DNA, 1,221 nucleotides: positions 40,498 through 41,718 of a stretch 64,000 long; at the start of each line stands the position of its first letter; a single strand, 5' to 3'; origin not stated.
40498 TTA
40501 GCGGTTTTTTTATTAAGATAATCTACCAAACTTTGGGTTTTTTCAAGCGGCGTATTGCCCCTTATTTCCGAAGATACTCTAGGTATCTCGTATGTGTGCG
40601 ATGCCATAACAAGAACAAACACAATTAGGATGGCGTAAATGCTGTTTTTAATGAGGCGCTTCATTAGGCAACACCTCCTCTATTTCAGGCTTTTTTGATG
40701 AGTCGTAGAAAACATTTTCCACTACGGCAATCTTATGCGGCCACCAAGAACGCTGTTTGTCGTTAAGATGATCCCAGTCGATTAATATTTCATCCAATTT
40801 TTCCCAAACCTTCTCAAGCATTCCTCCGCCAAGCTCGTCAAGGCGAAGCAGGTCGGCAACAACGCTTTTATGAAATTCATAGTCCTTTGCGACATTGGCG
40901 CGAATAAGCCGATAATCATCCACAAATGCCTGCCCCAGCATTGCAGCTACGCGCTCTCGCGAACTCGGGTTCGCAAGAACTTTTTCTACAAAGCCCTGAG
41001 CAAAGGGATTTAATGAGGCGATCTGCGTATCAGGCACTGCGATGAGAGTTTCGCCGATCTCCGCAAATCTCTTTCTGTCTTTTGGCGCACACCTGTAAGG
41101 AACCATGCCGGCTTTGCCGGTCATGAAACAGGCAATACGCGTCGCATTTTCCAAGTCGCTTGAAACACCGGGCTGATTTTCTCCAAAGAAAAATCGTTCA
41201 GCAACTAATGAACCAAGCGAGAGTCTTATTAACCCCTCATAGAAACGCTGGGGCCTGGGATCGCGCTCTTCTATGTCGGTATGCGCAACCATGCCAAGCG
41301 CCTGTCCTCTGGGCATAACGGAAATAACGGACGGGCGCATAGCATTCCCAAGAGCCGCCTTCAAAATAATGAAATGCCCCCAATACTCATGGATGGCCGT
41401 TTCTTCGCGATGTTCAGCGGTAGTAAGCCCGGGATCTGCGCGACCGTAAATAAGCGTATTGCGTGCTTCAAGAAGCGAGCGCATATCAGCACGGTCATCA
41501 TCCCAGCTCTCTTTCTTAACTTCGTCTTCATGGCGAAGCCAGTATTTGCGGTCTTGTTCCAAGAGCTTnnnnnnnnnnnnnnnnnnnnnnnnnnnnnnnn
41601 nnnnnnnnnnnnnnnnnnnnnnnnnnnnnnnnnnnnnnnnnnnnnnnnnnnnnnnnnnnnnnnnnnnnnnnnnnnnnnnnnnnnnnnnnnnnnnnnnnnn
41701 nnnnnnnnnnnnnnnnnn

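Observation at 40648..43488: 946-aa FtsH-like protein with a multi-TM N-terminus, a 150-aa insert in the AAA+ module and an HEXXXH zinc motif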

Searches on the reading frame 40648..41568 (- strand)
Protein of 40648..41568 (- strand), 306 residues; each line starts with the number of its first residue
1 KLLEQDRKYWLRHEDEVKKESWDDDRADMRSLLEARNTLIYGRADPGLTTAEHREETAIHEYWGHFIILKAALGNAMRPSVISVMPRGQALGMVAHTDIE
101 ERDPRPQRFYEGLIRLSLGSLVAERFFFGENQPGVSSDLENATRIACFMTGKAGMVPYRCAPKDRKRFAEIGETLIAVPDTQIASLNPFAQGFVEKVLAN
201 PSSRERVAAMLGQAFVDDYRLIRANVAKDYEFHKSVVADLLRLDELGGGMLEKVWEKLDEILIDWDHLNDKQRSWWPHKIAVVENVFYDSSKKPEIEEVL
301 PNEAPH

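Call 43: search_solved_structures(query=window:40648-41568:-, max_evalue=0.001, show_alignments=3)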
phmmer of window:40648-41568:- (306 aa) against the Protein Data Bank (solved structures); distinct sequences matched with E-value up to 0.001: 9.
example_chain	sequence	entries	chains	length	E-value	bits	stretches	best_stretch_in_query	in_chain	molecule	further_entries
4ww0_A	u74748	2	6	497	9.8e-09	37.9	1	27-156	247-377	ATP-dependent zinc metalloprotease FtsH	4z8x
6gcn_A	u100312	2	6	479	1.1e-08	37.7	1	27-156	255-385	ATP-dependent zinc metalloprotease FtsH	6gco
2di4_A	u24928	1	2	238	5.7e-08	35.4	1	51-156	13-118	Cell division protein ftsH homolog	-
7zbh_A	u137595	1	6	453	3.3e-07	32.9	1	24-155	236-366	ATP-dependent zinc metalloprotease FtsH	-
8vw9_A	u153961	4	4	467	9.4e-07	31.4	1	25-156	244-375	ATP-dependent zinc metalloprotease FtsH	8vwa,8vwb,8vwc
3kds_E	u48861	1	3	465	2.4e-06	30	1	25-156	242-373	Cell division protein FtsH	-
2ce7_A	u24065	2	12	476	2.5e-06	30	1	25-156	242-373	CELL DIVISION PROTEIN FTSH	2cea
6az0_A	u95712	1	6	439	8.7e-06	28.2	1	35-155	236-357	Mitochondrial inner membrane i-AAA protease supercomplex subunit YME1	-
7tdo_A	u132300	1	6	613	2e-05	27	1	25-156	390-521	ATP-dependent zinc metalloprotease FtsH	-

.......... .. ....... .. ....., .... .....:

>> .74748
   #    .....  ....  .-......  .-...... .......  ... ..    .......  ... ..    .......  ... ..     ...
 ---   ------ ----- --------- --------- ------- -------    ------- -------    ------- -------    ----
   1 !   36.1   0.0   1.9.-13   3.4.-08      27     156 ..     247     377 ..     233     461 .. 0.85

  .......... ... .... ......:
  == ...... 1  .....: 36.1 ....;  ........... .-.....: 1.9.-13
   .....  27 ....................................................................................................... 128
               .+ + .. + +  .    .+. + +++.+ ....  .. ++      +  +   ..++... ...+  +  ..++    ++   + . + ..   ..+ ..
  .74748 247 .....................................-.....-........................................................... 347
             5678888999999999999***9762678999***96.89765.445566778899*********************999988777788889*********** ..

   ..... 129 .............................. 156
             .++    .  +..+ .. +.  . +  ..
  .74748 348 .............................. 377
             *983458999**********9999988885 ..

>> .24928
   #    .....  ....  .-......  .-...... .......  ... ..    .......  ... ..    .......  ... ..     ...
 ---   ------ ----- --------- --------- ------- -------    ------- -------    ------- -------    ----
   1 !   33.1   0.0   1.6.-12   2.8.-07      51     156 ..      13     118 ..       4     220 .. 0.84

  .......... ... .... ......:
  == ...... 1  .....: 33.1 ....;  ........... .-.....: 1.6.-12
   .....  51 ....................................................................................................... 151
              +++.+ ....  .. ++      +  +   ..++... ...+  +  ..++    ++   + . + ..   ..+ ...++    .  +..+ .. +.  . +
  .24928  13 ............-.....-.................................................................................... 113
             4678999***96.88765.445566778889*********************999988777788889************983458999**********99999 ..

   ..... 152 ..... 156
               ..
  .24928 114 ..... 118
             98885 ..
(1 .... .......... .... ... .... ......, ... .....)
